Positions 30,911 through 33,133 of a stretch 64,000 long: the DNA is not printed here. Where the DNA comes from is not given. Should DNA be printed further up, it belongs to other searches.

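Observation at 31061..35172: Operon coupling an IGHMBP2/Upf1-like SF1B helicase to an RDD membrane protein, short YrdC/TsaC and MetAP2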

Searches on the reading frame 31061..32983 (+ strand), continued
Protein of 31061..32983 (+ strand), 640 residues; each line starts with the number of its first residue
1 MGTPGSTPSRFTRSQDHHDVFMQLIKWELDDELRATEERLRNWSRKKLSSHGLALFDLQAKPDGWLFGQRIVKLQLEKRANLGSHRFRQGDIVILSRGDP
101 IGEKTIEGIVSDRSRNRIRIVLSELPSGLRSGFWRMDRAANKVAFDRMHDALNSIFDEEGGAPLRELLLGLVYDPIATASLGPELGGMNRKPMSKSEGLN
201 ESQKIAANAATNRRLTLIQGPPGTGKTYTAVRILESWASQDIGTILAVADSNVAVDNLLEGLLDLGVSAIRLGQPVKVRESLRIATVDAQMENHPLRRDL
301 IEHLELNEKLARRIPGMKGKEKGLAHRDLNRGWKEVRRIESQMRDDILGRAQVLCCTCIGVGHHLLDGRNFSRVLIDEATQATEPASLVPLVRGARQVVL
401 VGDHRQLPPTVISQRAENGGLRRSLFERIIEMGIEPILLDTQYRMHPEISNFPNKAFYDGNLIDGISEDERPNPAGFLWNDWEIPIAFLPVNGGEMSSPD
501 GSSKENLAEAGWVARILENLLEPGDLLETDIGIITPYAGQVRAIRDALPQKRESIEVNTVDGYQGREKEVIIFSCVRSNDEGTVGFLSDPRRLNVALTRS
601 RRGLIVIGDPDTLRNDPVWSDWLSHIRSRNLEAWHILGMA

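Call 54: find_related_loci(query=A1, collection=metagenome_contigs, flank=5000)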
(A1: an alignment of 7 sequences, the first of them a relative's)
Query A1 (660 aa) in metagenome_contigs; peptide patterns used: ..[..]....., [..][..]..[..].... (x = any residue, [..] = any of these).
600 stretches matched a pattern (row limit reached: there are more); 485 encode a relative of the query (tblastn E <= 1e-3); the best 80 are kept; 80 distinct loci.
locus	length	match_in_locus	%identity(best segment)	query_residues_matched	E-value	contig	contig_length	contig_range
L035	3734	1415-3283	39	35-653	6e-137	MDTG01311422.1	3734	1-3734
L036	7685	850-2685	38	36-653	2e-132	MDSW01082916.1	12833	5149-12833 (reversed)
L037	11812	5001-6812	37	36-645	7e-131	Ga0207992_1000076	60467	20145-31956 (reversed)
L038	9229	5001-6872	37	35-653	2e-126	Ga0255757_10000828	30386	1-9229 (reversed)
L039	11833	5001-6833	35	36-653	3e-125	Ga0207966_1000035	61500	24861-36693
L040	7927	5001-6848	37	36-655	1e-124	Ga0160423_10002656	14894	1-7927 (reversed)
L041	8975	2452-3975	35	144-656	2e-97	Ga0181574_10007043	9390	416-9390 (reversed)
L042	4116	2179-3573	39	219-650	2e-94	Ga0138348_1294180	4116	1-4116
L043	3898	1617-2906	40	229-655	4e-88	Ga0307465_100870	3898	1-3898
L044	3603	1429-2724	38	229-655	2e-87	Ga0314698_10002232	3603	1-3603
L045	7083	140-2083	33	32-646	2e-86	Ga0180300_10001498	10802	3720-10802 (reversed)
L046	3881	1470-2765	38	229-655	2e-86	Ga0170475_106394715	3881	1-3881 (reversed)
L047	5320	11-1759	33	104-655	3e-86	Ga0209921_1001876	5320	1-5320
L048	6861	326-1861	34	228-660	6e-86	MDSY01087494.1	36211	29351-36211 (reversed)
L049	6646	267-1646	39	230-656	1e-83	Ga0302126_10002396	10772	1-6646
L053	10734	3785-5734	32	32-646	2e-81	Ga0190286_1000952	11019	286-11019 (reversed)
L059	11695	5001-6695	33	104-655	3e-77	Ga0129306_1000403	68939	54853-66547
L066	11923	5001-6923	30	29-637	6e-70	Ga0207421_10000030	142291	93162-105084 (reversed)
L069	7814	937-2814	30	25-649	7e-69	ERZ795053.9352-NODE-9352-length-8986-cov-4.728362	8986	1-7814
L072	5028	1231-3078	29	35-652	6e-68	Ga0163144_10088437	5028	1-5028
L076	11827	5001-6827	28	35-647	2e-67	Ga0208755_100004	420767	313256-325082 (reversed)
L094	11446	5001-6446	35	226-655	1e-63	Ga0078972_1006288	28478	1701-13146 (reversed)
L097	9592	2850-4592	28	29-635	3e-63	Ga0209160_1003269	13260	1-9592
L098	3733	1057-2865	28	43-659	2e-63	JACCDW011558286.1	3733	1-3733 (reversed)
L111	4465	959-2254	33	245-646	2e-61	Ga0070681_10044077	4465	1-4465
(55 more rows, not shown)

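Call 61: search_protein_families(library=pfam, proteins=[L045:2129-2677:+, L053:2765-3724:-, L066:2428-4887:+, L069:413-934:+, L072:858-1199:+, L097:4737-6617:+, L098:21-965:+, L111:59-352:+, L059:3978-4718:-, L094:6457-7308:-], max_evalue=0.001)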
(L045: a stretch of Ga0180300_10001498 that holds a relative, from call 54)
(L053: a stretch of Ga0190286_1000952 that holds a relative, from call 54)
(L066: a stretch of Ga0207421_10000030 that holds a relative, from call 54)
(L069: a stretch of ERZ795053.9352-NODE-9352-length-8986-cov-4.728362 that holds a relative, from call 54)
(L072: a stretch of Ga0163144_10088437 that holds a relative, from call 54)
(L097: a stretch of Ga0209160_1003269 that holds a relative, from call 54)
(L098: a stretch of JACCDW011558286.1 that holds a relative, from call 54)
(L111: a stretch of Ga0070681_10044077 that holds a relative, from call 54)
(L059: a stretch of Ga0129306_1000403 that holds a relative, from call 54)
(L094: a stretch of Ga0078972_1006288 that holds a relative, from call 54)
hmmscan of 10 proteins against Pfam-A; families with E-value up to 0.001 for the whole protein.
L045:2129-2677:+ (182 aa): 4 families
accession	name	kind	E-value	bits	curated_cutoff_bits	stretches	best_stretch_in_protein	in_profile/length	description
PF03266.21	NTPase_1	-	8.3e-48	162.8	23.9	1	4-173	1-167/168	NTPase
PF10649.15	DUF2478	-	8.9e-06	25.8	22.3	1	11-158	8-148/159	Protein of unknown function (DUF2478)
PF03308.22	MeaB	-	0.0001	21.8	23.1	1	3-34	34-65/273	Methylmalonyl Co-A mutase-associated GTPase MeaB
PF19568.5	Spore_III_AA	-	0.00083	19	27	0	10-152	152-269/306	Sporulation stage III, protein AA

L053:2765-3724:- (319 aa): 4 families
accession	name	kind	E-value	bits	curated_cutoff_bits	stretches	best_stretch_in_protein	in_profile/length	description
PF01171.26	ATP_bind_3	-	1.2e-11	45.1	27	1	69-202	1-123/182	PP-loop family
PF22082.2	TtuA_LIM_N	-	2.3e-10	40.8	27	1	20-47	1-26/26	2-thiouridine synthetase TtuA, N-terminal LIM domain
PF03054.22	tRNA_Me_trans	-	7.2e-07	29.5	20.6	1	69-184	2-127/202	tRNA methyl transferase HUP domain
PF16503.10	zn-ribbon_14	-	0.00061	19.7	34.9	1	296-316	2-22/32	Zinc-ribbon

L066:2428-4887:+ (819 aa): 22 families
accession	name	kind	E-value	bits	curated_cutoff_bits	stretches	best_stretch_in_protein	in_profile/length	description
PF13424.12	TPR_12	-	6.3e-43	145.3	30.1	3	723-793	2-74/77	Tetratricopeptide repeat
PF00515.34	TPR_1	-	3.3e-26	90.4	27.8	3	645-675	2-32/34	Tetratricopeptide repeat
PF07719.23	TPR_2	-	2.5e-24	83.8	27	1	645-675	2-32/34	Tetratricopeptide repeat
PF13181.12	TPR_8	-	1.7e-23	81.2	25.7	0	607-631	4-28/34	Tetratricopeptide repeat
PF13191.12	AAA_16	-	1.9e-22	81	32.6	1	16-201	2-165/167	AAA ATPase domain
PF13176.12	TPR_7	-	7.8e-17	60.3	27.9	0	646-676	1-31/36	Tetratricopeptide repeat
PF13374.12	TPR_10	-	5.2e-15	55.3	27.5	0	724-754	2-32/42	Tetratricopeptide repeat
PF17874.7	TPR_MalT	-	5e-13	49.5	45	2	655-799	12-157/336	MalT-like TPR region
PF13428.12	TPR_14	-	1.2e-11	44.5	23.5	0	766-793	3-30/44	Tetratricopeptide repeat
PF13174.12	TPR_6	-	1.5e-11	44.5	26.3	0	768-790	4-26/33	Tetratricopeptide repeat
PF14938.12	SNAP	-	6.1e-07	29.6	25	1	652-790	43-181/282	Soluble NSF attachment protein, SNAP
PF10345.15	Cohesin_load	-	1.1e-06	27.8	25.8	1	604-754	295-428/585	Cohesin loading factor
PF13432.12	TPR_16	-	1.5e-06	29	32.7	0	730-790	3-57/65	Tetratricopeptide repeat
PF10602.15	RPN7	-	1.9e-06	28.1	29.6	0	482-574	34-125/174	26S proteasome subunit RPN7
PF25064.1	ARM_TT21_5th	-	3.6e-06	27.7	27.8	0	651-750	8-98/117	TT21 fifth ARM repeats domain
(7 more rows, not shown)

L069:413-934:+ (173 aa): 4 families
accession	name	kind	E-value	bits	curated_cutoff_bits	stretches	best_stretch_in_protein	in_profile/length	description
PF00583.31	Acetyltransf_1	-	8.8e-14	52.2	20.7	1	46-137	24-116/116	Acetyltransferase (GNAT) family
PF13508.13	Acetyltransf_7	-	3.1e-11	43.9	27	1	52-138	3-83/84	Acetyltransferase (GNAT) domain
PF13673.13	Acetyltransf_10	-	1.1e-06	29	23.6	1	66-143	40-113/128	Acetyltransferase (GNAT) domain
PF14542.12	Acetyltransf_CG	-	0.00043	20.8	30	1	68-122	11-66/80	GCN5-related N-acetyl-transferase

L072:858-1199:+ (113 aa): 0 families

L097:4737-6617:+ (626 aa): 3 families
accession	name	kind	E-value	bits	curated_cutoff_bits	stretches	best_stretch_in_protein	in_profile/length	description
PF00561.26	Abhydrolase_1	-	9e-30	104.5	25.8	1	367-605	1-245/245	alpha/beta hydrolase fold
PF12697.13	Abhydrolase_6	-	1.1e-21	78.9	26.3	1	369-610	1-216/217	Alpha/beta hydrolase family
PF12146.15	Hydrolase_4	-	1.4e-09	38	27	1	368-524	6-170/239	Serine aminopeptidase, S33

L098:21-965:+ (314 aa): 1 family
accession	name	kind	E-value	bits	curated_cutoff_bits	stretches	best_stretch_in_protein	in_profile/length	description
PF13585.12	CHU_C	-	6.1e-16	58.8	27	1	220-311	2-85/86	CHU_C Type IX secretion signal domain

L111:59-352:+ (97 aa): 0 families

L059:3978-4718:- (246 aa): 1 family
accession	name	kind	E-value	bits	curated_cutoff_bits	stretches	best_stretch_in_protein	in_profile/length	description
PF24827.1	AstE_AspA_cat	-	4.8e-11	43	25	1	63-123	4-63/192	Succinylglutamate desuccinylase/Aspartoacylase catalytic domain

L094:6457-7308:- (283 aa): 1 family
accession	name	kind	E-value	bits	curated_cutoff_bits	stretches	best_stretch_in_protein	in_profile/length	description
PF01875.22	Memo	-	2.3e-70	237.3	27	1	11-278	2-267/269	Memo-like protein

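Call 62: predict_structure(alignment_id=A2)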
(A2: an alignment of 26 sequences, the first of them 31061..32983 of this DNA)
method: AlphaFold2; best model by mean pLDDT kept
length: 640 residues; sequences in the alignment: 26
mean_pLDDT: 88.3   pTM: 0.86
mean pLDDT of the five models: 88.3, 87.3, 86.8, 85.8, 79.9
residues with pLDDT >= 90: 351; 70-90: 255; 50-70: 28; < 50: 6
segments of 3 or more residues with pLDDT < 50: 1-4
pLDDT, mean of each block of 10 residues (from residue 1): 57 89 93 87 85 88 81 89 80 88 87 87 85 89 88 76 86 93 70 69 95 95 93 94 92 93 95 84 90 90 89 87 89 89 91 95 87 95 94 94 89 88 94 96 94 94 93 91 93 79 86 93 92 91 85 81 77 92 87 90 95 94 95 83
secondary structure, 60 per line:
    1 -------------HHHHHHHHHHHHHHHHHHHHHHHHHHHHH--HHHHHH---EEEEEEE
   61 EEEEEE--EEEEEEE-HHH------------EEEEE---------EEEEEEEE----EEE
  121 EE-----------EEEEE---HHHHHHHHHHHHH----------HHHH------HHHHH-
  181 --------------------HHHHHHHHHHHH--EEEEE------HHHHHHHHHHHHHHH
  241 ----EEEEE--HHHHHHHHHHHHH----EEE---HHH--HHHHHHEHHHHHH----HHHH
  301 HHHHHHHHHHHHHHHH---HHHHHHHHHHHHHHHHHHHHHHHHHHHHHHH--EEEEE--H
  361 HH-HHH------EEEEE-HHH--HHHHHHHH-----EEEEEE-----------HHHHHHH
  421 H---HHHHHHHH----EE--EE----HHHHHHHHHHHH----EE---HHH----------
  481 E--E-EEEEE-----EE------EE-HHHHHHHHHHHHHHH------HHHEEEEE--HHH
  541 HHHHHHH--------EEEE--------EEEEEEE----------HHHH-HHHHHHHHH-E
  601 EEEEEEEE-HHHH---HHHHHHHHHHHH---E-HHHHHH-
elements in order: H14-42 H45-50 E54-66 E69-75 E92-96 E106-113 E118-122 E134-138 H142-154 H165-168 H175-179 H201-212 E215-219 H226-240 E245-249 H252-264 E269-271 H280-285 H287-292 H297-316 H320-350 E353-357 E373-377 H384-391 E397-402 H414-421 H425-432 H447-458 E486-490 H507-521 E531-535 H538-547 E556-559 E568-574 H585-588 H590-598 E600-608 H610-613 H617-628 H634-639
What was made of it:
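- On SF1B Upf1-like helicase: The AF2 model shows helix 14-42 followed by strands 54-138 (call 62).
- Checked: The AF2 model has pLDDT 88 and pTM 0.86 (call 62).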

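Call 64: fold_search(model_id=the predicted structure, library=pdb)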
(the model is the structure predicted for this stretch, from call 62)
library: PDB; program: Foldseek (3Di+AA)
matches with E <= 10: 1597; with E <= 0.001: 341
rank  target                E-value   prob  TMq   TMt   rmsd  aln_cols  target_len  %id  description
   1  2wjv_A                1.1e-54  1.00  0.80  0.67   4.9       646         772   32  Crystal structure of the complex between human nonsense mediated decay factors UPF1 and UPF2 (released 2009-07-07)
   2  2xzo_A                1.8e-54  1.00  0.66  0.68   7.3       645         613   32  Upf1 helicase - RNA complex (released 2011-03-30)
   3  2wjv_B                5.6e-54  1.00  0.79  0.67   4.6       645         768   31  Crystal structure of the complex between human nonsense mediated decay factors UPF1 and UPF2 (released 2009-07-07)
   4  2xzp                  2.1e-53  1.00  0.77  0.80   5.6       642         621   32  Upf1 helicase (released 2011-03-30)
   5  2gk6_A                2.8e-53  1.00  0.78  0.83   4.9       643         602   32  Structural and Functional insights into the human Upf1 helicase core (released 2007-01-09)
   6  9qwn_A                2.8e-53  1.00  0.82  0.66   4.8       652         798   31  Human UPF1 in complex with the histone stem loop RNA (released 2025-12-03)
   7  8rd3_A                3.7e-53  1.00  0.77  0.79   5.9       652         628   31  Crystal structure of Saccharomyces cerevisiae Nmd4 protein bound to Upf1 helicase domain (released 2024-08-14)
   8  2wjy                  6.7e-53  1.00  0.77  0.65   5.6       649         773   32  Crystal structure of the complex between human nonsense mediated decay factors UPF1 and UPF2 Orthorhombic form (released 2009-07-07)
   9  2gjk                  7.2e-52  1.00  0.73  0.76   6.0       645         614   32  Structural and functional insights into the human Upf1 helicase core (released 2007-01-09)
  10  2xzl_A                7.0e-51  1.00  0.67  0.58   7.2       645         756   31  Upf1-RNA complex (released 2011-03-30)
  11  6ej5                  1.3e-50  1.00  0.77  0.82   5.6       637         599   33  A conserved structural element in the RNA helicase UPF1 regulates its catalytic activity in an isoform-specific manner (released 2018-01-24)
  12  2gk7                  3.9e-50  1.00  0.75  0.80   5.2       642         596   32  Structural and Functional insights into the human Upf1 helicase core (released 2007-01-09)
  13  9qdq_A                1.0e-49  1.00  0.80  0.65   5.0       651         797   31  Cryo-EM structure of Upf1-Nmd4-Ebs1 in complex with RNA (released 2025-10-22)
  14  4b3g_A                9.3e-47  1.00  0.82  0.85   3.5       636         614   30  crystal structure of Ighmbp2 helicase in complex with RNA (released 2012-09-26)
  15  4b3f                  4.3e-46  1.00  0.82  0.83   4.3       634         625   30  crystal structure of Ighmbp2 helicase (released 2012-09-26)
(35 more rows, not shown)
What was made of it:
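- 31061..32983 (+): Stand-alone Upf1-like SF1B helicase of 640 aa. It has an N-terminal stalk plus 1B beta-barrel and RecA domains 1A and 2A. It has no CH, R3H or AN1 domain and no nuclease. AF2 model plus Foldseek (calls 62, 64).
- On SF1B Upf1-like helicase: Foldseek aligns 636-646 columns to Upf1 and IGHMBP2 (call 64).
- Closest known: IGHMBP2 / SMUBP-2 helicase domain. Same: It gives the best geometric fit: TMq 0.82, TMt 0.85, rmsd 3.5 A (call 64).
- Checked: It superposes over its full length on the Upf1 and IGHMBP2 helicase cores: TM 0.77-0.85, and rmsd 3.5 A to 4B3G (call 64).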
